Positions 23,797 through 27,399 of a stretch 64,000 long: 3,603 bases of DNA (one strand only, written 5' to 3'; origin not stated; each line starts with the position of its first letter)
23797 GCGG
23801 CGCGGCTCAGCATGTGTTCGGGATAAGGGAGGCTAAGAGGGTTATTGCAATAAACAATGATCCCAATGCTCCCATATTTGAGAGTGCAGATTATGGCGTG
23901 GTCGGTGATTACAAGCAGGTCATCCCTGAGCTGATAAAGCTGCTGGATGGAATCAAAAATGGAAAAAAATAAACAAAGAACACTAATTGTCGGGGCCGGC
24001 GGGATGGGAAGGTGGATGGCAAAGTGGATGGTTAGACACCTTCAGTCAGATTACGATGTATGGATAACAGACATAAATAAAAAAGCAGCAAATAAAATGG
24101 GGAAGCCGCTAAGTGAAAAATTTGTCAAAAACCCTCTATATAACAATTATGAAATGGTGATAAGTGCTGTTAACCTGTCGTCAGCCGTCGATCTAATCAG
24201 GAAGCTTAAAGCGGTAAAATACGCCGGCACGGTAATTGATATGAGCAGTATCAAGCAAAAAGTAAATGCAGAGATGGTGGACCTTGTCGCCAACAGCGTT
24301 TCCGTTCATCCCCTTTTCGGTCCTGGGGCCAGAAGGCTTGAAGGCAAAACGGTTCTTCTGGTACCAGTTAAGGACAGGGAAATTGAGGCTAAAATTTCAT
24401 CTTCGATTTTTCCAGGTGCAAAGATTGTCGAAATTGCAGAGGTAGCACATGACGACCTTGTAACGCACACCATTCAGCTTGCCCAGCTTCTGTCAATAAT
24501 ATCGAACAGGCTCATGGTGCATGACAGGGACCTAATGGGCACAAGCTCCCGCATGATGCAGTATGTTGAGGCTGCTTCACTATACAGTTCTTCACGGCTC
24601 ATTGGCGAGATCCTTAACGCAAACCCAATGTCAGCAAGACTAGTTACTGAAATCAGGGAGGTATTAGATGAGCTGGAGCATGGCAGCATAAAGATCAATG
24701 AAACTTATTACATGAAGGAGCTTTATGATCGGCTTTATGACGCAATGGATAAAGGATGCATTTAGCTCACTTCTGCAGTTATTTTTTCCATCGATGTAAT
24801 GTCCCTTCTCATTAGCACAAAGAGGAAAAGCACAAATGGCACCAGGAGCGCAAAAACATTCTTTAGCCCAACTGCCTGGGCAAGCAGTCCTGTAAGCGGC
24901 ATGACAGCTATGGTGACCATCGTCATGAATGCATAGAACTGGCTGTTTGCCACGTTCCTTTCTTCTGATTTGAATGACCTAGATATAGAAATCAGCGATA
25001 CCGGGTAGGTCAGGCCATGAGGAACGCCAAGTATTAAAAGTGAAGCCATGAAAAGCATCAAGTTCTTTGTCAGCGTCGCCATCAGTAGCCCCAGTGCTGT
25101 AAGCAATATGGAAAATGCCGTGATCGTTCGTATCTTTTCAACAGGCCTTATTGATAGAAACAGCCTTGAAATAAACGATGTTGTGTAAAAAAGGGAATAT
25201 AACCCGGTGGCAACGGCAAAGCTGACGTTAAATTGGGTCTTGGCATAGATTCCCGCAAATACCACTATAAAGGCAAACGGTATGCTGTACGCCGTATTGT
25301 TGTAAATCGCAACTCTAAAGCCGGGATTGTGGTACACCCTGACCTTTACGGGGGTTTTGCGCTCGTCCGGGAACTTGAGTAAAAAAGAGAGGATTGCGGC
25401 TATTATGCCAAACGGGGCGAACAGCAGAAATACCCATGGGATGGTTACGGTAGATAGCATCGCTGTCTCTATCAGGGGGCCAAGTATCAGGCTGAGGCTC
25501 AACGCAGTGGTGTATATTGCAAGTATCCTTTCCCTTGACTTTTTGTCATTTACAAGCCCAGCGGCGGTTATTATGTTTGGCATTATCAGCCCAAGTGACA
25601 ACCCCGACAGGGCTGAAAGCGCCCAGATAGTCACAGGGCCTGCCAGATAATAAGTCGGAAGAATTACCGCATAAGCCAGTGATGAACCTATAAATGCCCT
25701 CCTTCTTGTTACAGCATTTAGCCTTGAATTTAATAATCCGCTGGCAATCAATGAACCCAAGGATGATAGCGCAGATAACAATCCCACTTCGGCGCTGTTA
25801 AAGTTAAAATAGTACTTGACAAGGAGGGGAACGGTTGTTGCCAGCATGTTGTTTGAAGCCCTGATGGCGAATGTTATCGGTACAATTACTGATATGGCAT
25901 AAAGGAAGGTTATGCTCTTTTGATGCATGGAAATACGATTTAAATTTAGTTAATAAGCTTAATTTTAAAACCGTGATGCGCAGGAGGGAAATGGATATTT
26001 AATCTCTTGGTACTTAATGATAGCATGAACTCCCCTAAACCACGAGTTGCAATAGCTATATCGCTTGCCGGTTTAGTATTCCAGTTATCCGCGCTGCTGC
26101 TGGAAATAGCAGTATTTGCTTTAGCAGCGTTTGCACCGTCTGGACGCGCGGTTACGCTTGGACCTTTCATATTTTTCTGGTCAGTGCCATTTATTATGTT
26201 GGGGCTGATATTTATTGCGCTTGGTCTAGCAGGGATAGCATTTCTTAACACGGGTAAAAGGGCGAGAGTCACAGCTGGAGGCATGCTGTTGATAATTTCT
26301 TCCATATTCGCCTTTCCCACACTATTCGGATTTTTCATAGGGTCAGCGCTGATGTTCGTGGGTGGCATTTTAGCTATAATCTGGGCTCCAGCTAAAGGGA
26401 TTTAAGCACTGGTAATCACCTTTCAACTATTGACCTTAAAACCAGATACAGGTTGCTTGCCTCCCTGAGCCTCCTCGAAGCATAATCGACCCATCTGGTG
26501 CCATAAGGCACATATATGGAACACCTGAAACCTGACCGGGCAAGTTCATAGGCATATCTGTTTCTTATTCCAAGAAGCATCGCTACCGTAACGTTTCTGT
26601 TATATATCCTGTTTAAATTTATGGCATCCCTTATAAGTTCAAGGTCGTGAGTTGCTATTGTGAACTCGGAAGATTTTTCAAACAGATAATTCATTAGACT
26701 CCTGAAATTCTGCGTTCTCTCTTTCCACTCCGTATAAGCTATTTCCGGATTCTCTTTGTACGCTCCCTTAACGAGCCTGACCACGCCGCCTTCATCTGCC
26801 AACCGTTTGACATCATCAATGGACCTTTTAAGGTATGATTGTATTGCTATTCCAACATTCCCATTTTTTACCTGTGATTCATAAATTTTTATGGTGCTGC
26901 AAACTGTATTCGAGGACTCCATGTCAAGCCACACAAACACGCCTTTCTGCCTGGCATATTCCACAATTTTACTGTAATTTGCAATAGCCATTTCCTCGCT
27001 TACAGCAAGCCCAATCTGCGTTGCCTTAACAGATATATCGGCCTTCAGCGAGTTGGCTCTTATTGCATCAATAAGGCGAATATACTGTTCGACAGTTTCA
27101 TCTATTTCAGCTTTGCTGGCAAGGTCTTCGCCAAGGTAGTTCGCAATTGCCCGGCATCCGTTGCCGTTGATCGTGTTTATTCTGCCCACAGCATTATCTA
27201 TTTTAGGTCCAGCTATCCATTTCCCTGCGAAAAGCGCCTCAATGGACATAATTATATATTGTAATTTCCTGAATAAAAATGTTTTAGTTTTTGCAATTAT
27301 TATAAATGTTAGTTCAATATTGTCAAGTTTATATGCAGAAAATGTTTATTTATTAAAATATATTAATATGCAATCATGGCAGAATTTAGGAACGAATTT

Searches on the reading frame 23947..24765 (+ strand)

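Call 43: search_protein_families(library=pfam, proteins=[window:23947-24765:+], max_evalue=0.001)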
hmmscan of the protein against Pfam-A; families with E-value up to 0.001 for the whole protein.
window:23947-24765:+ (272 aa): 3 families
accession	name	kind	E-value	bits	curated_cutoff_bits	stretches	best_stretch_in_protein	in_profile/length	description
PF02153.23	PDH_N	-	5e-08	33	26.5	1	64-144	42-133/154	Prephenate dehydrogenase, nucleotide-binding domain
PF03446.21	NAD_binding_2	-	4.3e-05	24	21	1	14-114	4-107/161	NAD binding domain of 6-phosphogluconate dehydrogenase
PF02737.24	3HCDH_N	-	7.3e-05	23.2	22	1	14-115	4-105/180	3-hydroxyacyl-CoA dehydrogenase, NAD binding domain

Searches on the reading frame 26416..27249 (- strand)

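Call 43: search_protein_families(library=pfam, proteins=[window:26416-27249:-], max_evalue=0.001)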
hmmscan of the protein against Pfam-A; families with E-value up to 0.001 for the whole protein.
window:26416-27249:- (277 aa): 1 family
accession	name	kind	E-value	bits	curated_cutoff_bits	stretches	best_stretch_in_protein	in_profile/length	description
PF01619.24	Pro_dh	-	1.1e-28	101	27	1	22-264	3-269/278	Proline dehydrogenase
